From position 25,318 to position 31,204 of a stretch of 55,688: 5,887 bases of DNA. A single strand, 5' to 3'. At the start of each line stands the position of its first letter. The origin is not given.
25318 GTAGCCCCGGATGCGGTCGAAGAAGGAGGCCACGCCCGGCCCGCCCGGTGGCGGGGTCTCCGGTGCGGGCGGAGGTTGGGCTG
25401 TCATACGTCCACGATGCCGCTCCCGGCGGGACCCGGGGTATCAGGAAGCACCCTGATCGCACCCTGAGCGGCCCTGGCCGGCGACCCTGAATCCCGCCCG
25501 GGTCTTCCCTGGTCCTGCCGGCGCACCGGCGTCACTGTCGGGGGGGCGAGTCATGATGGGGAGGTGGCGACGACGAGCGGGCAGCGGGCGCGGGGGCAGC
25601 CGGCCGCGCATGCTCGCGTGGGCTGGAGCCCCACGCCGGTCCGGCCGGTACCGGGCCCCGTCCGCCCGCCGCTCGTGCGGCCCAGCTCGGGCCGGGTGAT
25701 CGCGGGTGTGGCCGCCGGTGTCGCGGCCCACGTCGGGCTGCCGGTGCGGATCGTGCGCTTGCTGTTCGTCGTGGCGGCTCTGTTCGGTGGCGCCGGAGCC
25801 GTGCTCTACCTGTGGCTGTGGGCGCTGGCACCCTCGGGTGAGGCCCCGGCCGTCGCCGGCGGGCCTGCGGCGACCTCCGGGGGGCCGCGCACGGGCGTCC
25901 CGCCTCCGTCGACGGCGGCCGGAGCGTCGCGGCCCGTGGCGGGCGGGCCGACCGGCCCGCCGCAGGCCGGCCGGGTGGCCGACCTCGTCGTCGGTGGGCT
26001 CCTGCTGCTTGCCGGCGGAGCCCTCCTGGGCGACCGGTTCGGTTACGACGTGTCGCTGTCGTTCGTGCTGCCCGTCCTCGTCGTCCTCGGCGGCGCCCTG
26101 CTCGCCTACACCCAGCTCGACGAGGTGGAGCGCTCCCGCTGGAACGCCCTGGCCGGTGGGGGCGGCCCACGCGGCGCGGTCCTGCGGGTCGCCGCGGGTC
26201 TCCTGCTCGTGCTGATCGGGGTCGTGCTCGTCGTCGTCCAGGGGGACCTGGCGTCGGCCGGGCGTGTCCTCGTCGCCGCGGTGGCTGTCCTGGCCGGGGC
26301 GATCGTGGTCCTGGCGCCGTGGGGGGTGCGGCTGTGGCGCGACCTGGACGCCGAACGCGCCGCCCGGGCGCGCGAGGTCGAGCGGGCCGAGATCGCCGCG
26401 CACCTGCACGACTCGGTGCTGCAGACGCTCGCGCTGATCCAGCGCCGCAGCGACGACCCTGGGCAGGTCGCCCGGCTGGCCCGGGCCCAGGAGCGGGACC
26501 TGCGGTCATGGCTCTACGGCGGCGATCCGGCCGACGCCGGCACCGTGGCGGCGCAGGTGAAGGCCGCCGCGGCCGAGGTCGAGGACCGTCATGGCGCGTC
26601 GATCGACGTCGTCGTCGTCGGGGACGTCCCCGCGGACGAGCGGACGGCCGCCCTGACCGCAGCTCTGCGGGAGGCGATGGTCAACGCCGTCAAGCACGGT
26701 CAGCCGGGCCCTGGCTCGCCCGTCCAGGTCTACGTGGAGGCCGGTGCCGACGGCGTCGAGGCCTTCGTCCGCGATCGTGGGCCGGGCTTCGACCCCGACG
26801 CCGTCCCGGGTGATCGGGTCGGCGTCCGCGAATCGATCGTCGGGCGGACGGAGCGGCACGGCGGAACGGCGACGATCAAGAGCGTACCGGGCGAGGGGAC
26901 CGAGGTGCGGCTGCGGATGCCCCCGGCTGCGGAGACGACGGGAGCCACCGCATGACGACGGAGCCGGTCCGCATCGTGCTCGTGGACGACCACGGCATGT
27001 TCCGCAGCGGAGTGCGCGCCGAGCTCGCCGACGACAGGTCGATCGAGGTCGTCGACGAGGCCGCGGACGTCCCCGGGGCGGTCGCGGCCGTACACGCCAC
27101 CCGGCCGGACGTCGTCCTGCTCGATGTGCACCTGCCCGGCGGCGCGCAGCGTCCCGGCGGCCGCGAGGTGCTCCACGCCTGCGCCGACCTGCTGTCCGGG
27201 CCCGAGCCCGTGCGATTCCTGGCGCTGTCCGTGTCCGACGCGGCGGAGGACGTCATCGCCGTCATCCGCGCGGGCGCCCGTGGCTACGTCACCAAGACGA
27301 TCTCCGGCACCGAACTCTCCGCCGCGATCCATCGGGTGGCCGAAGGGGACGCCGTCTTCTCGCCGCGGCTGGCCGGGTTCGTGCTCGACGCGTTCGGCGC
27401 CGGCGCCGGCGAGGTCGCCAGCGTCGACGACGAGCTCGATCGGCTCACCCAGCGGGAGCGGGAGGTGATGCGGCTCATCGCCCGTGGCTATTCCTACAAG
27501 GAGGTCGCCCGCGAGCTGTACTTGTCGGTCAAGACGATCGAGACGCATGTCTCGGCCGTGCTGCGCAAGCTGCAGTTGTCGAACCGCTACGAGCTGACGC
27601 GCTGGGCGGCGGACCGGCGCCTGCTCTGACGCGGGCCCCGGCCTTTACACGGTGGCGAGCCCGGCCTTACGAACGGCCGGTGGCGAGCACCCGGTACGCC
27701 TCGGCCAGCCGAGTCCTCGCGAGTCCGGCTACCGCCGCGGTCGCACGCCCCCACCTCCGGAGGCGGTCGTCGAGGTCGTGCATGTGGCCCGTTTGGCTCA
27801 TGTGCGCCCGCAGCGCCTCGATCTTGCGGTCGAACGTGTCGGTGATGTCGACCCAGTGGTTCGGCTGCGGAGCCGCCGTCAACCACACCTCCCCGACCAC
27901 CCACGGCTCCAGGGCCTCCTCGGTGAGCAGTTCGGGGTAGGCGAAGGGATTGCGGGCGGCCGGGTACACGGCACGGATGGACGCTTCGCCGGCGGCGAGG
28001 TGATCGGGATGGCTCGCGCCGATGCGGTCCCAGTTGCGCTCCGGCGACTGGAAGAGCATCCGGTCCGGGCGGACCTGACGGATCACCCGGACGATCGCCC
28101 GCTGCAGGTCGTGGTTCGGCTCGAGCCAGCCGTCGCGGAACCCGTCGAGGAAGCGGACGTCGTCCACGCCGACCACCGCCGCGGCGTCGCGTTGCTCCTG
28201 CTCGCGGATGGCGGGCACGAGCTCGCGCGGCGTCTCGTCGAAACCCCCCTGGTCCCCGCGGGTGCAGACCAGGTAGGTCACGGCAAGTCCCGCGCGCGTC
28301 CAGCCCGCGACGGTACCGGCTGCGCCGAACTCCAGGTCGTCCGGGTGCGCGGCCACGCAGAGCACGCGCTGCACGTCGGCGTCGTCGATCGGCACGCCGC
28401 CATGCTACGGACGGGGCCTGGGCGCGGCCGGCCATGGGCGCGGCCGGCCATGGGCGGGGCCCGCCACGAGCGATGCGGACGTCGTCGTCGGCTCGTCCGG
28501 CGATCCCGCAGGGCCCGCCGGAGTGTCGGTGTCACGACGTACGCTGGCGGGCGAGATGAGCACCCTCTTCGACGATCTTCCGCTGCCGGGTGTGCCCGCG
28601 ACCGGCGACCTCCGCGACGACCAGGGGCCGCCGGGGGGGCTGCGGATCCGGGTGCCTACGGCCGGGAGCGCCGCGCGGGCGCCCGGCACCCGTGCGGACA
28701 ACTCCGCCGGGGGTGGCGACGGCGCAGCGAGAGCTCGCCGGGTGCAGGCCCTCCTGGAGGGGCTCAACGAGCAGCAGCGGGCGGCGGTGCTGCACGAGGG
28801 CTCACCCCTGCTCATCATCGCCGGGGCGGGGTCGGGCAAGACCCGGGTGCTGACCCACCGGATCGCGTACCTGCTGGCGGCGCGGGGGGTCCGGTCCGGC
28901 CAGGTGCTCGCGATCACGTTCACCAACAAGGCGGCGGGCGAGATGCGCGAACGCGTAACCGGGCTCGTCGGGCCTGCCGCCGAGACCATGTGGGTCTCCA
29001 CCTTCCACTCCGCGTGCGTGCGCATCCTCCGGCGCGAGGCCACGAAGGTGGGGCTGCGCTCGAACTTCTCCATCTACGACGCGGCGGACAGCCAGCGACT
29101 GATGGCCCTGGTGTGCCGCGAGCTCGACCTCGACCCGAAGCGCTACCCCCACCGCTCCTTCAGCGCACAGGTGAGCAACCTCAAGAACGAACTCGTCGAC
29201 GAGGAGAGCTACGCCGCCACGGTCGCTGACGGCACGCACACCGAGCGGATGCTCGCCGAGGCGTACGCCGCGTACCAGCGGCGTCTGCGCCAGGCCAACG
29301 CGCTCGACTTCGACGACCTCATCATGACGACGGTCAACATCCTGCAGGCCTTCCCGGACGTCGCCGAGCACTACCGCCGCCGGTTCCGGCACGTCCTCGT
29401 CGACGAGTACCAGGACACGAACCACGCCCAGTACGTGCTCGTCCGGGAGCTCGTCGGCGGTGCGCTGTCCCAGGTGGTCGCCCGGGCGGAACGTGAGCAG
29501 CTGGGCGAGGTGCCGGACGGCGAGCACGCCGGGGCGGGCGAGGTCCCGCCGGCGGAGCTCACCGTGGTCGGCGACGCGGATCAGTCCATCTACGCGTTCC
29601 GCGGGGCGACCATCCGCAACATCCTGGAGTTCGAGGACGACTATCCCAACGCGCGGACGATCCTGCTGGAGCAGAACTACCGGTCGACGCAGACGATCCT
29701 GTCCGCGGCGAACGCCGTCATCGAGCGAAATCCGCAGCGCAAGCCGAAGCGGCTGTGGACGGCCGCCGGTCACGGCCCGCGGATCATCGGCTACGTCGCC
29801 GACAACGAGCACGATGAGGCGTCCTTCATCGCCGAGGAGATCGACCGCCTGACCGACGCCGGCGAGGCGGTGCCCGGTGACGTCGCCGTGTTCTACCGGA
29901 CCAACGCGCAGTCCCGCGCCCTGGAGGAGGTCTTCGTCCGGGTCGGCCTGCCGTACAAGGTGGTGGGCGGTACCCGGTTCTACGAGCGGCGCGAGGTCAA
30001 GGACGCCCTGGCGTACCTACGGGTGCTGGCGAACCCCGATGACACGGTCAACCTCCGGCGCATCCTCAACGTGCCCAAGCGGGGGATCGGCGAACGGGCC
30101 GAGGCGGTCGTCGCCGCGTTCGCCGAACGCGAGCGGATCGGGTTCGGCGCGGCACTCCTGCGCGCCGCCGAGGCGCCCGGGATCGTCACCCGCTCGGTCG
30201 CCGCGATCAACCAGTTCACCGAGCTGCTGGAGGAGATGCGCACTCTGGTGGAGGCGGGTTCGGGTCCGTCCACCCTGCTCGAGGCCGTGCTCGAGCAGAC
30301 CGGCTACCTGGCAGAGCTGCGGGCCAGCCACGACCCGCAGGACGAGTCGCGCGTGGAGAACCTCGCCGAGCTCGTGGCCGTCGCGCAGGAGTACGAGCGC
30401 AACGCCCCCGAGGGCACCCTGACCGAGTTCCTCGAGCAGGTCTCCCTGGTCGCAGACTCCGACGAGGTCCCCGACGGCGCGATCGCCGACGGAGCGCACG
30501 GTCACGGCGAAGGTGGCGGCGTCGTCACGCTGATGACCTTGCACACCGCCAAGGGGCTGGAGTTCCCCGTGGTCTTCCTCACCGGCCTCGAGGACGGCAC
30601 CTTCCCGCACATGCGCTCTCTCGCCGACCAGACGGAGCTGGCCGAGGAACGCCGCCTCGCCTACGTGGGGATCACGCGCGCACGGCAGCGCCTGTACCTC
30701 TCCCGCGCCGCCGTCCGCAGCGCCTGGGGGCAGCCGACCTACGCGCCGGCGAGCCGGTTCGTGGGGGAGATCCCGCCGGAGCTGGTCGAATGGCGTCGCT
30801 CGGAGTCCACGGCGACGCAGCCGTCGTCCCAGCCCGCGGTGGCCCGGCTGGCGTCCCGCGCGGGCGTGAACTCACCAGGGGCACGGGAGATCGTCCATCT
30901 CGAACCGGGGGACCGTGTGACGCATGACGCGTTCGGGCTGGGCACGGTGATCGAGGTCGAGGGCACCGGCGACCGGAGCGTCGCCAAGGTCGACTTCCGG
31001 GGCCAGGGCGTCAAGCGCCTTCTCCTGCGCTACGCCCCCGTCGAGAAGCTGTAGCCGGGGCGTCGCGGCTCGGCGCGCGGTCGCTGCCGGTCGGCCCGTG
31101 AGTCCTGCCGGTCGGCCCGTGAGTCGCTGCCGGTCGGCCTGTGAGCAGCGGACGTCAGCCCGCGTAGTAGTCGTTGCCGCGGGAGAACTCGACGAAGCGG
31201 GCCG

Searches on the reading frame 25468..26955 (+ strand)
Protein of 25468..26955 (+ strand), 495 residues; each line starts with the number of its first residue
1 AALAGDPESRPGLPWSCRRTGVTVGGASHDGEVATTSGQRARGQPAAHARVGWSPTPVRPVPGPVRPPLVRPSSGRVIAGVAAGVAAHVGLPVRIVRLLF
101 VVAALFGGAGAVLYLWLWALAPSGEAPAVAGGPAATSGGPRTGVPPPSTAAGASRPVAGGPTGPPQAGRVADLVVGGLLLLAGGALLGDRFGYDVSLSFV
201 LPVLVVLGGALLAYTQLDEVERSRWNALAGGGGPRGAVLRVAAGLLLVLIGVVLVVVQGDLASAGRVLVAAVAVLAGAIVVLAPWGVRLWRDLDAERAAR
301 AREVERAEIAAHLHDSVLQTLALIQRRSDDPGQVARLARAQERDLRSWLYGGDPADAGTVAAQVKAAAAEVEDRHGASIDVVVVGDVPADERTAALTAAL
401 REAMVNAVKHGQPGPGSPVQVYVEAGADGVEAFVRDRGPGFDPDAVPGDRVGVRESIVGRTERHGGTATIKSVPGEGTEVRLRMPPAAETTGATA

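Call 102: search_protein_families(library=pfam, proteins=[window:25468-26955:+], max_evalue=0.00001)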
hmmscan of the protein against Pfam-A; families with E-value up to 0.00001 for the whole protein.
window:25468-26955:+ (495 aa): 3 families
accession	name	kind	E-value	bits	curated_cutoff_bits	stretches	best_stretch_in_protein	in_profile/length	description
PF04024.17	PspC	-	2.1e-17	63.1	25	1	68-123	2-57/58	PspC domain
PF02518.31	HATPase_c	-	1.2e-11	45.4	26.4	1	395-486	5-109/111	Histidine kinase-, DNA gyrase B-, and HSP90-like ATPase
PF13581.12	HATPase_c_2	-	4e-11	43.4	27.4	1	383-451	30-89/127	Histidine kinase-like ATPase domain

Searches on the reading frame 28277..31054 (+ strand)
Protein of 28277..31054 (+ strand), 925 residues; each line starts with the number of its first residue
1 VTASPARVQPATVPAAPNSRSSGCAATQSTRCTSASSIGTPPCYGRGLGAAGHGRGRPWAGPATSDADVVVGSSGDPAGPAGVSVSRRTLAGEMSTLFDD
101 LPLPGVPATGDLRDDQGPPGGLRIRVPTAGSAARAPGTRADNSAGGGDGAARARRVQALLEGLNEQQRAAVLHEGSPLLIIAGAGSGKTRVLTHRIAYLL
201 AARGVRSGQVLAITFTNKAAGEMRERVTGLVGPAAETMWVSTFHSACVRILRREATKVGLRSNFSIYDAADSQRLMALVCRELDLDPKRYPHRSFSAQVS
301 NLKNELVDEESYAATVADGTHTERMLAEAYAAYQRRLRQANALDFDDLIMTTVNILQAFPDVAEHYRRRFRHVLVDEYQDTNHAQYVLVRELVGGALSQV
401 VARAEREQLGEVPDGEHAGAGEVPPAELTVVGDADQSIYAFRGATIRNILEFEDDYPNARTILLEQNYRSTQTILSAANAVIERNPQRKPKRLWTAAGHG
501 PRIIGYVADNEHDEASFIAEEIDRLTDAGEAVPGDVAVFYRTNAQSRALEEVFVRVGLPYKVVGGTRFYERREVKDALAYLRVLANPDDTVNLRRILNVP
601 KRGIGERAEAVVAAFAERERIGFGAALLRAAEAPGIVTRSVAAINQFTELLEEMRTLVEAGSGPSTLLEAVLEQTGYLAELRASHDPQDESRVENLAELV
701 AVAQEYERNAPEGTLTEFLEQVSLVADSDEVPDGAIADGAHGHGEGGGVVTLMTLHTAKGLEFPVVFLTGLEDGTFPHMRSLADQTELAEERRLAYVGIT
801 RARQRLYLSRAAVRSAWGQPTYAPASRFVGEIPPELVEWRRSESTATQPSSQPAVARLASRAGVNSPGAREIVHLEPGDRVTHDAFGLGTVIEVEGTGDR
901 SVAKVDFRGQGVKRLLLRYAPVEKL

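Call 102: search_protein_families(library=pfam, proteins=[window:28277-31054:+], max_evalue=0.00001)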
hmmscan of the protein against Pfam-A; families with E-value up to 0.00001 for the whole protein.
window:28277-31054:+ (925 aa): 5 families
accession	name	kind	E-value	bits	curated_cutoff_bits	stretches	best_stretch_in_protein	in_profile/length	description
PF00580.27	UvrD-helicase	-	1.1e-89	301.2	23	1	163-457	1-271/271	UvrD/REP helicase N-terminal domain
PF13361.12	UvrD_C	-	3.6e-73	247.4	25.6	1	462-810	1-347/350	UvrD-like helicase C-terminal domain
PF13245.12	AAA_19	-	6.1e-21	75.4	25.1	1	167-442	1-134/134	AAA domain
PF21196.3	PcrA_UvrD_tudor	-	3e-14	53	23.9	1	878-924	2-48/48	PcrA/UvrD tudor domain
PF13538.12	UvrD_C_2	-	1.4e-09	38.1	27.4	1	751-808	3-51/52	UvrD-like helicase C-terminal domain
